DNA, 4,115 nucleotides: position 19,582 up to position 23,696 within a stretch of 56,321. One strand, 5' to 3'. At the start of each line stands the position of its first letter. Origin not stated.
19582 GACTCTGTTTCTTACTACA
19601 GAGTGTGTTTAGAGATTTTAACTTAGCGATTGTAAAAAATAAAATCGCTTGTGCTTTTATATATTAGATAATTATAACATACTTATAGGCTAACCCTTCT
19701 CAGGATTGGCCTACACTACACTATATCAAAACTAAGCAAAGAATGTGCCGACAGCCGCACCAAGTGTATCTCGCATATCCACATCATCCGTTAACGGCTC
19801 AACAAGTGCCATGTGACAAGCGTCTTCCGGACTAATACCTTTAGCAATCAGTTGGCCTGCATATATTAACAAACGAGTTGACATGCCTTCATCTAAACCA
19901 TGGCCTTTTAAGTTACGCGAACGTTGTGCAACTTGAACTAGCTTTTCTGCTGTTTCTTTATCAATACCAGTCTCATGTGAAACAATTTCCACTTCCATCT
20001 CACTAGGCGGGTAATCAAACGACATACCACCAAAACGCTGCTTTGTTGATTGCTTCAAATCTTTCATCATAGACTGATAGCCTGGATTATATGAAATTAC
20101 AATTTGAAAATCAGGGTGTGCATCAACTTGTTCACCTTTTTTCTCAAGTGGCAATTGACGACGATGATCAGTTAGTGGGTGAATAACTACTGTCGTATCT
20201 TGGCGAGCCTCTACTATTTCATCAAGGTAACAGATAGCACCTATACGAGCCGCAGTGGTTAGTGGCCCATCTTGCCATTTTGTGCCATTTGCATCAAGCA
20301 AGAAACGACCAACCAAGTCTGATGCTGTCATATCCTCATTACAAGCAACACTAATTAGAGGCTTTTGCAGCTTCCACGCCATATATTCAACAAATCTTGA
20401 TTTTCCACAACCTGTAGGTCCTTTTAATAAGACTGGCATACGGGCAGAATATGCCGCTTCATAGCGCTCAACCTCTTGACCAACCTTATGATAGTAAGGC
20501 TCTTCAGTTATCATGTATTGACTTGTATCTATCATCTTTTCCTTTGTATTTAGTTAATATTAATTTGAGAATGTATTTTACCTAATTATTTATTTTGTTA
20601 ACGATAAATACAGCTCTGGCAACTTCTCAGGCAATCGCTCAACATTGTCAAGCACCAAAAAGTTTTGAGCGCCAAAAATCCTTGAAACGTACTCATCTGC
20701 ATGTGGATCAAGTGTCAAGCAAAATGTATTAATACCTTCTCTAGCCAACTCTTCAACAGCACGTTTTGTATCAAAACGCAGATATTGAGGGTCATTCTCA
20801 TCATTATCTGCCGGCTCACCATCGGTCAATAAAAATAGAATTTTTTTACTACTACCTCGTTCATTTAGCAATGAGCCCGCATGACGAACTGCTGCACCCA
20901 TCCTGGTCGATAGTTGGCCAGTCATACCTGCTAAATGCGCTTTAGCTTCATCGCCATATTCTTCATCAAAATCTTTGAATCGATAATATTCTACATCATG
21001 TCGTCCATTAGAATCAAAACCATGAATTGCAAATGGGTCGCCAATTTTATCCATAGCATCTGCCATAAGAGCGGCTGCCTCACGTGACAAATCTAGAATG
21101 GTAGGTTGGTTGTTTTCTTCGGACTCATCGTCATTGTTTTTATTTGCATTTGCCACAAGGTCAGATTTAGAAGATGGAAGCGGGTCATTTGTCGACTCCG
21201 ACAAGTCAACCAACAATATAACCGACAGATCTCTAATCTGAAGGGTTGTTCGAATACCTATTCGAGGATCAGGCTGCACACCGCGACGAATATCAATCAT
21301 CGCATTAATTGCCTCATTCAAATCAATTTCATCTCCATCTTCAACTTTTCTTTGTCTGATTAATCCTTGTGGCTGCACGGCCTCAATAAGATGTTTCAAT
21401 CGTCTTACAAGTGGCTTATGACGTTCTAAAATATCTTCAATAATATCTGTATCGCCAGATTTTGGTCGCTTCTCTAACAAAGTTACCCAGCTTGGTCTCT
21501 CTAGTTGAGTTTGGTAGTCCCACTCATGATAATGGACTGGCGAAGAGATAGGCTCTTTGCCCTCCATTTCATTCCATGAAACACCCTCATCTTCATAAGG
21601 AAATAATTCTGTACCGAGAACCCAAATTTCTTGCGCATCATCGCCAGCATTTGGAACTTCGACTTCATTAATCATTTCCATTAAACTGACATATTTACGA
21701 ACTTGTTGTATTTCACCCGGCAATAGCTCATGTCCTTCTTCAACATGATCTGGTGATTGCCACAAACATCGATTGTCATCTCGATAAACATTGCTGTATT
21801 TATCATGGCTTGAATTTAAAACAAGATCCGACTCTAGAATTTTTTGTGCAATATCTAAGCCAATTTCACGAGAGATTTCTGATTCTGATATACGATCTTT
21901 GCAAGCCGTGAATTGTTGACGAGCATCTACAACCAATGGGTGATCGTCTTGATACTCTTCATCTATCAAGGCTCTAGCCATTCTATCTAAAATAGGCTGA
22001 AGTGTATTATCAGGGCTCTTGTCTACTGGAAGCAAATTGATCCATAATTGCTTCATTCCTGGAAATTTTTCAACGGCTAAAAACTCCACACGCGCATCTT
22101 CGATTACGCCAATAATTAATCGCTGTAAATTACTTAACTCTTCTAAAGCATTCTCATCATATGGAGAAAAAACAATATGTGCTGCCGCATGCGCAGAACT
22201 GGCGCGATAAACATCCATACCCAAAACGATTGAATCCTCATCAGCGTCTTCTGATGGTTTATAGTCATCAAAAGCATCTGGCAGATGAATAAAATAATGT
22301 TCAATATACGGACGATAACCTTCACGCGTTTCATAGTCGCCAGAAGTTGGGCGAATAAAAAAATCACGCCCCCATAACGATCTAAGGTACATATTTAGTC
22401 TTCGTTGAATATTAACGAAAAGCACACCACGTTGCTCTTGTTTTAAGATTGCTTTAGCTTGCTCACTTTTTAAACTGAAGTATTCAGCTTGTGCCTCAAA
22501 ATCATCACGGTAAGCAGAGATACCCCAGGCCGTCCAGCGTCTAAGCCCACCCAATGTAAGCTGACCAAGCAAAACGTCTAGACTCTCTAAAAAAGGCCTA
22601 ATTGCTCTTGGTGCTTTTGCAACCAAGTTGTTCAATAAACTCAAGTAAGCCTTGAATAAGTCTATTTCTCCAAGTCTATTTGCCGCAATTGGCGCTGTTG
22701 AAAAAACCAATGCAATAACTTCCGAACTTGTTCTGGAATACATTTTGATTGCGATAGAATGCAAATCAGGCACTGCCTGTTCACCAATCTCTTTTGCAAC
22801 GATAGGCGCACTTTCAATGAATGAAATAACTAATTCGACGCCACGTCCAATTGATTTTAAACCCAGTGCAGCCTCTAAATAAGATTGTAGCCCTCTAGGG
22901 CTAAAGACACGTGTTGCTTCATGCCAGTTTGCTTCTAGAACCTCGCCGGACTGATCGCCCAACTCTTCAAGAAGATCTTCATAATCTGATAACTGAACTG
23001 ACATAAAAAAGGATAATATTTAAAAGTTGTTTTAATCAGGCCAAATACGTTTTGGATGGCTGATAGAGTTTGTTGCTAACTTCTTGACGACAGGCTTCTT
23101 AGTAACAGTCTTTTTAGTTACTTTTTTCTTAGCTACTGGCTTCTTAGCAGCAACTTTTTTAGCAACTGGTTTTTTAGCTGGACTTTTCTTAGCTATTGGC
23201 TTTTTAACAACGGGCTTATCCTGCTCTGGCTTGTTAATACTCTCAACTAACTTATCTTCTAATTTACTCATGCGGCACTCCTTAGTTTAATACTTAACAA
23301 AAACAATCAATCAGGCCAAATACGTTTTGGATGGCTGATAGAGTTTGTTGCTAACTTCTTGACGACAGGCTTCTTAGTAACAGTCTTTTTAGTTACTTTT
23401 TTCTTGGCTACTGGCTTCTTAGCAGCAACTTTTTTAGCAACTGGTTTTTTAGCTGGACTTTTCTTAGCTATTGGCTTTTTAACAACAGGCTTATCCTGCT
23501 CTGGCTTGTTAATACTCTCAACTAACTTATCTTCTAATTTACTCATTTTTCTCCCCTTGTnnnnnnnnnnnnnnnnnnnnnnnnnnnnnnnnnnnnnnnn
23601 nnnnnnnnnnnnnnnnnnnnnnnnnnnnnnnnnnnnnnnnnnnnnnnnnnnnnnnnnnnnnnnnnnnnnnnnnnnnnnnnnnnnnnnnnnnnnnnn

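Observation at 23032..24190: ParA-type ATPase plus Lys-rich repeat protein inside the carboxysome cluster: an McdA/McdB-like organelle-positioning module with a histone-tail-like adaptor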

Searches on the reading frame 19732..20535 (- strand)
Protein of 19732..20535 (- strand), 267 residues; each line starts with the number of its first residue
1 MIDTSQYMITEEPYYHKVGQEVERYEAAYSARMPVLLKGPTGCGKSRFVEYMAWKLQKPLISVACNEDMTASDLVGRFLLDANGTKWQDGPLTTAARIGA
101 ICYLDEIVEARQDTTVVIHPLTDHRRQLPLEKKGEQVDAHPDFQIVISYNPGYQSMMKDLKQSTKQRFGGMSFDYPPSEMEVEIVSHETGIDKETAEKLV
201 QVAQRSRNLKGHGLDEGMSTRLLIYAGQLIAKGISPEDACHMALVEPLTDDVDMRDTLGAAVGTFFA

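Call 5: search_protein_families(library=pfam, proteins=[window:19732-20535:-], max_evalue=0.01)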
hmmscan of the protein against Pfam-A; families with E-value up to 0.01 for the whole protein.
window:19732-20535:- (267 aa): 8 families
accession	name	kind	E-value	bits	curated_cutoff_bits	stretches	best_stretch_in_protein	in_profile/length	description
PF08406.16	CbbQ_C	-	5.6e-35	119.9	20.6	1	181-262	1-82/85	CbbQ/NirQ/NorQ C-terminal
PF07728.20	AAA_5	-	7.5e-33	113.9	22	1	34-168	1-139/139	AAA domain (dynein-related subfamily)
PF12774.13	AAA_6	-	9.3e-06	25.3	25.2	1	28-203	28-196/327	Hydrolytic ATP binding site of dynein motor region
PF00158.32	Sigma54_activat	-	5.6e-05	23.3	20.2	1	19-158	9-150/168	Sigma-54 interaction domain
PF07726.17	AAA_3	-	0.00088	19.6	27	1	35-168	2-129/131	ATPase family associated with various cellular activities (AAA)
PF13401.12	AAA_22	-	0.0016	19.2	27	1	33-80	6-56/130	AAA domain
PF00004.35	AAA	-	0.0047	17.8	21.2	1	35-69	1-35/131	ATPase family associated with various cellular activities (AAA)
PF01078.27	Mg_chelatase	-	0.0057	16.5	20.3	0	84-164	94-171/207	Magnesium chelatase, subunit ChlI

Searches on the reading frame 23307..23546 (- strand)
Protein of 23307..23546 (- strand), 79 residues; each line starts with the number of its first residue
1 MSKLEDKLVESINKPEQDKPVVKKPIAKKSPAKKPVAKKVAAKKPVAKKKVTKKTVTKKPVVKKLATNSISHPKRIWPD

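Call 5: search_protein_families(library=pfam, proteins=[window:23307-23546:-], max_evalue=0.01)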
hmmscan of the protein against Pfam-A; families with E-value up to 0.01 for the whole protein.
window:23307-23546:- (79 aa): 2 families
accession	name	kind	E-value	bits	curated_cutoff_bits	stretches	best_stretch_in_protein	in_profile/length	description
PF07382.16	HC2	-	7.9e-10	39.6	40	1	11-68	9-66/194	Histone H1-like nucleoprotein HC2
PF02095.21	Extensin_1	-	0.0008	19.7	105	1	13-63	22-73/171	Extensin-like protein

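Call 6: search_protein_families(library=ncbifam, proteins=[window:23307-23546:-], max_evalue=0.01)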
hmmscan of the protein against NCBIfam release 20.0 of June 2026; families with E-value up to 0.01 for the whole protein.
window:23307-23546:- (79 aa): 4 families
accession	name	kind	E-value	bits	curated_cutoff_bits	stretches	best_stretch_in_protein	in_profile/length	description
NF038052.1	histone_lik_HC2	exception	1.5e-07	31.8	135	1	13-67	11-66/201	histone H1-like DNA-binding protein Hc2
NF038053.1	hist_H1_lk_Burk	equivalog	4.2e-06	27.2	80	1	17-67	47-100/195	histone H1-like DNA-binding protein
NF011492.0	PRK14900.1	equivalog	5.7e-06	24.5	1783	1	10-68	970-1027/1044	valine--tRNA ligase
NF050153.2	Rv3852_fam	equivalog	6.9e-05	23.4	100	1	12-67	16-72/145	Rv3852 family protein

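Call 17: find_homologous_proteins(query=window:23307-23546:-, max_evalue=0.001)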
Query window:23307-23546:- (79 aa): 10 proteins with E <= 0.001 among 356 candidates.
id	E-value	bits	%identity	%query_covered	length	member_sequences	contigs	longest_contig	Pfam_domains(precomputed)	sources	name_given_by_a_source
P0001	7.7e-11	60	51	100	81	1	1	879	-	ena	-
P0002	1.8e-10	59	50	100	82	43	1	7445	PF07382.17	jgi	jgi:hypothetical protein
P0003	2.1e-10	59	50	100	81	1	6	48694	-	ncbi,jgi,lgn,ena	ncbi:MAG: hypothetical protein VW986_03865 [Gammaproteobacteria bacterium]|jgi:hypothetical protein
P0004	7.0e-9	54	49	100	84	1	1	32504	-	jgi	jgi:hypothetical protein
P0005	8.6e-8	50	49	100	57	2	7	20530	-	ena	-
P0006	1.3e-7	50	48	100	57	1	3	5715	-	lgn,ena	-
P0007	7.9e-7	47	48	100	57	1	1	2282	-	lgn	-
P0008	2.0e-6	46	37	100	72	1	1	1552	-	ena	-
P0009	1.5e-4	40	85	16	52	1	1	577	-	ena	-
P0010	1.6e-4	40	56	54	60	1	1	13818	-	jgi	jgi:hypothetical protein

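Call 38: find_encoding_contigs(protein=window:23307-23546:-, flank=3000, max_places=6)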
Protein window:23307-23546:- (79 aa): no gene with exactly this product is on record in the collection.

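Call 40: find_encoding_contigs(protein=P0003, flank=2500, max_places=4)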
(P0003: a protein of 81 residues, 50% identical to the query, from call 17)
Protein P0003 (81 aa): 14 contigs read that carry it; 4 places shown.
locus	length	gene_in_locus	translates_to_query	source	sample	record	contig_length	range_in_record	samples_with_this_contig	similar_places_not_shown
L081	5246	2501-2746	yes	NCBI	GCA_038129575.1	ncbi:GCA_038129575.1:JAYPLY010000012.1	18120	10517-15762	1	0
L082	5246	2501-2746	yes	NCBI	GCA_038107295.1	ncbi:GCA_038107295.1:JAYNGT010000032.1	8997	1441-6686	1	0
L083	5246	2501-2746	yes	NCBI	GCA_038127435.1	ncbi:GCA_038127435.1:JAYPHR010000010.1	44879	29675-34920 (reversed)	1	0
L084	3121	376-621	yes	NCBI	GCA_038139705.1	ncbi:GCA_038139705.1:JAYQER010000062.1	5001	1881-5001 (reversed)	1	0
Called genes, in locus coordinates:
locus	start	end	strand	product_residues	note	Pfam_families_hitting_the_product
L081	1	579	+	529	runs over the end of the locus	PF20687:CsoSCA_N, PF20686:CsoSCA_cat, PF08936:CsoSCA_C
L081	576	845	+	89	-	PF03319:EutN_CcmL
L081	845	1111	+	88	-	PF03319:EutN_CcmL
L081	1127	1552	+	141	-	PF00210:Ferritin, PF02915:Rubrerythrin (weak)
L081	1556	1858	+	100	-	PF01329:Pterin_4a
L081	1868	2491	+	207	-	PF01656:CbiA, PF07015:VirC1 (weak), PF09140:MipZ (faint), PF10609:ParA (weak), PF13614:AAA_31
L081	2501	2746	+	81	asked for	-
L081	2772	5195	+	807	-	PF00092:VWA (weak)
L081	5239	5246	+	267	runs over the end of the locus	PF00158:Sigma54_activat (faint), PF12774:AAA_6 (faint), PF07728:AAA_5, PF08406:CbbQ_C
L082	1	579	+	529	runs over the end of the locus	PF20687:CsoSCA_N, PF20686:CsoSCA_cat, PF08936:CsoSCA_C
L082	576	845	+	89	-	PF03319:EutN_CcmL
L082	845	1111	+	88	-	PF03319:EutN_CcmL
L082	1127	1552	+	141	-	PF00210:Ferritin, PF02915:Rubrerythrin (weak)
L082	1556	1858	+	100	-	PF01329:Pterin_4a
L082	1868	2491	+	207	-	PF01656:CbiA, PF07015:VirC1 (weak), PF09140:MipZ (faint), PF10609:ParA (weak), PF13614:AAA_31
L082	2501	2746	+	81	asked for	-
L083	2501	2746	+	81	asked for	-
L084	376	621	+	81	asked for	-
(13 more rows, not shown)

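Call 41: find_encoding_contigs(protein=P0005, flank=2500, max_places=4)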
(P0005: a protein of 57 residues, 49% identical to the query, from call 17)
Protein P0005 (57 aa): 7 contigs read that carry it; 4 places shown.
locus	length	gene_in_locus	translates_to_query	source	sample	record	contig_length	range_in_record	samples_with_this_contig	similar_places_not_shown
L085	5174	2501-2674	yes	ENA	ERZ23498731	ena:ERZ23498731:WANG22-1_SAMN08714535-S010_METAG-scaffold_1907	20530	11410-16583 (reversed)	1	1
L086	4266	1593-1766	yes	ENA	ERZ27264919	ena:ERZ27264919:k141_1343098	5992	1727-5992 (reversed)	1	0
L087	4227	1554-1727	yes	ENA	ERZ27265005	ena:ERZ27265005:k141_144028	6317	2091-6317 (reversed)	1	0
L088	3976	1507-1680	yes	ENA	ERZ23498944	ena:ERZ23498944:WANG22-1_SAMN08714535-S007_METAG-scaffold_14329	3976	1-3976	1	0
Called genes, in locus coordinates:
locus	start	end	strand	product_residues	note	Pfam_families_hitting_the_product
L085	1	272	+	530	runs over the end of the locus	PF20687:CsoSCA_N, PF20686:CsoSCA_cat, PF08936:CsoSCA_C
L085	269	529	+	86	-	PF03319:EutN_CcmL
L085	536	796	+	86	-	PF03319:EutN_CcmL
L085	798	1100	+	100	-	PF00936:BMC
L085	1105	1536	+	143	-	PF00210:Ferritin, PF02915:Rubrerythrin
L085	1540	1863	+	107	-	PF01329:Pterin_4a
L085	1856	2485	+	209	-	PF01656:CbiA, PF07015:VirC1, PF09140:MipZ (faint), PF10609:ParA (weak), PF13614:AAA_31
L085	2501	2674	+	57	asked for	-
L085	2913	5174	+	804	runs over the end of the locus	PF00092:VWA (faint)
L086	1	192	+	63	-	?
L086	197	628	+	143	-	PF00210:Ferritin, PF02915:Rubrerythrin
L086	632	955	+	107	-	PF01329:Pterin_4a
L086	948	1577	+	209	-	PF01656:CbiA, PF07015:VirC1, PF09140:MipZ (faint), PF10609:ParA (weak), PF13614:AAA_31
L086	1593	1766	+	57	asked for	-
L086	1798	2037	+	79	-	-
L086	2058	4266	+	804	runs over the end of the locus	PF00092:VWA (faint)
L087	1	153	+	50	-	?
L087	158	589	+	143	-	PF00210:Ferritin, PF02915:Rubrerythrin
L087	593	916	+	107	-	PF01329:Pterin_4a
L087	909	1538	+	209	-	PF01656:CbiA, PF07015:VirC1, PF09140:MipZ (faint), PF10609:ParA (weak), PF13614:AAA_31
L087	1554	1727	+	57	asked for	-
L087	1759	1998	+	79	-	-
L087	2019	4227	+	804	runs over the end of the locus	PF00092:VWA (faint)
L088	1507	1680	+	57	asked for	-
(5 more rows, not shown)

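Call 43: predict_structure(alignment_id=A1)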
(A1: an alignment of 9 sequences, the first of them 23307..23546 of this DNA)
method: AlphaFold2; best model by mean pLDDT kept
length: 79 residues; sequences in the alignment: 9
mean_pLDDT: 64.8   pTM: 0.19
mean pLDDT of the five models: 64.8, 63.5, 59.6, 59.2, 59.1
residues with pLDDT >= 90: 0; 70-90: 23; 50-70: 53; < 50: 3
segments of 3 or more residues with pLDDT < 50: none
pLDDT, mean of each block of 10 residues (from residue 1): 80 64 52 54 62 63 64 80
secondary structure, 60 per line:
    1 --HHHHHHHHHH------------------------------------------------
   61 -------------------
elements in order: H3-12
